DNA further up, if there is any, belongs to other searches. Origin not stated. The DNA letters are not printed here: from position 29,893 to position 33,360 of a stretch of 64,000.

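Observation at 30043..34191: Second, smaller copy of the same design: DNRLRE-like + Fn3/Ig + M23 protein followed by a tethered beta-rich partner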

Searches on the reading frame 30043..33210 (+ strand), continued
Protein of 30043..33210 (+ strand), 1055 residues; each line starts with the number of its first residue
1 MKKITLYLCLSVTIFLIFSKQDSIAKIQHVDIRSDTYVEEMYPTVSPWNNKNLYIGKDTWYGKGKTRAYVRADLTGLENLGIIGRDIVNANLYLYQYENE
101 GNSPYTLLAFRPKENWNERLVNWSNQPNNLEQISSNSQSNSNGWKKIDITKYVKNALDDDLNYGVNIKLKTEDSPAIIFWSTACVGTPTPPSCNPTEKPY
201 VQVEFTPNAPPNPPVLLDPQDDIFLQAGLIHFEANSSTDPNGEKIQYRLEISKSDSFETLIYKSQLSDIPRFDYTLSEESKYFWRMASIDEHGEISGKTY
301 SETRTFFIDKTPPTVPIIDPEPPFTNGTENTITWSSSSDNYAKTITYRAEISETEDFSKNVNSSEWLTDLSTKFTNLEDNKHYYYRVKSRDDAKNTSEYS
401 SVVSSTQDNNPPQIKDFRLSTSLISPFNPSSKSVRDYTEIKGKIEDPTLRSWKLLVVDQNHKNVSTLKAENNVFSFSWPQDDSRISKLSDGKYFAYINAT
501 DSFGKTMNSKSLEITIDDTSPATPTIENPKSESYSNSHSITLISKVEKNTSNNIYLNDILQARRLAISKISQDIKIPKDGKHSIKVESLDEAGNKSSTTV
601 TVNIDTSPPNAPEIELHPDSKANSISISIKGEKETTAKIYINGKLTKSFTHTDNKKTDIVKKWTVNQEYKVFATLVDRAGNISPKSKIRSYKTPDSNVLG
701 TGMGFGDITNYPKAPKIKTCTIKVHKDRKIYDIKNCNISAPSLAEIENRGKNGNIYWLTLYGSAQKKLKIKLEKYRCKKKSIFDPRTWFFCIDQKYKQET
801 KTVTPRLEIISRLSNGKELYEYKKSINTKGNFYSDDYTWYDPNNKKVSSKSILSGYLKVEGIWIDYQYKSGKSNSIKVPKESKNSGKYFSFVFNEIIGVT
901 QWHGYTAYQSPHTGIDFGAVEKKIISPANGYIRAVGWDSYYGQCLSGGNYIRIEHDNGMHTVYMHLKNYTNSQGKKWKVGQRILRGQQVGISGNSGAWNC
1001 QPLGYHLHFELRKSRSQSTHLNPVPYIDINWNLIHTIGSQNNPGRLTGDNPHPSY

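Call 52: search_protein_families(library=ncbifam, proteins=[window:30043-33210:+], max_evalue=0.01)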
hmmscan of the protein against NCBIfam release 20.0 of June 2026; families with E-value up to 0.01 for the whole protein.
window:30043-33210:+ (1055 aa): 13 families
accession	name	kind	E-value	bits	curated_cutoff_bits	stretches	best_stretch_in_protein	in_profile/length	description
NF033679.1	DNRLRE_dom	domain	3.2e-23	82.6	34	1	35-187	2-155/164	DNRLRE domain-containing protein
NF045522.1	MXAN_2561_fam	equivalog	3e-13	49.9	150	2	587-689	147-254/304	MXAN_2561 family MXYO-CTERM-anchored protein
NF053825.1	PdgNdpepShyA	equivalog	9.9e-11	40.9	700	1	850-1012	241-381/425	peptidoglycan DD-endopeptidase ShyA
NF053738.1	S2SprSpoIIQBc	equivalog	2.8e-09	36.9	250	1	912-1030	122-226/232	stage II sporulation protein SpoIIQ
NF008652.0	PRK11649.1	equivalog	8e-09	34.7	341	1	910-1014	311-400/439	murein DD-endopeptidase MepM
NF052530.1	Heli_ShapePgp3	exception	3.8e-08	32.8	300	1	909-1017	164-257/270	peptidoglycan metallopeptidase Pgp3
NF053824.1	PdgNdpepShyC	equivalog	4.3e-07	29.2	700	1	901-1011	285-380/429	peptidoglycan DD-endopeptidase ShyC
NF052336.1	PdgHdaseHSB100310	equivalog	3.9e-06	26.5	500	1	941-1017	81-147/316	peptidoglycan hydrolase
NF047446.1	barrel_OmpL47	domain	6.7e-06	26.5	40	1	569-603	32-67/68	OmpL47-type beta-barrel domain-containing protein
NF041208.1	celldiv_DipM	equivalog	1.3e-05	24.7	740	1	948-1027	351-417/419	cell division endopeptidase DipM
NF033510.3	Ca_tandemer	repeat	0.00039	20.7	50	0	455-506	46-95/96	Ca2+-stabilized repeat-containing adhesin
NF047755.1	LIC_10271_M23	exception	0.0013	18.6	180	1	879-982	84-182/207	LIC_10271 family cell wall hydrolase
NF040883.1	amid_act_ActS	equivalog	0.0018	17.6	375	1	931-1026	150-232/242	amidase activator ActS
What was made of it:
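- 30136..30603 (+): DNRLRE / CBM96 domain (aa 32-187). NCBIfam NF033679 3.2e-23, 82.6 bits against a cut-off of 34 (call 52).
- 31594..32142 (+): Further Ig-like modules (aa 518-700), each ending in D-x-T/S-x-P. OmpL47-type domain at aa 569-603 (call 52).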
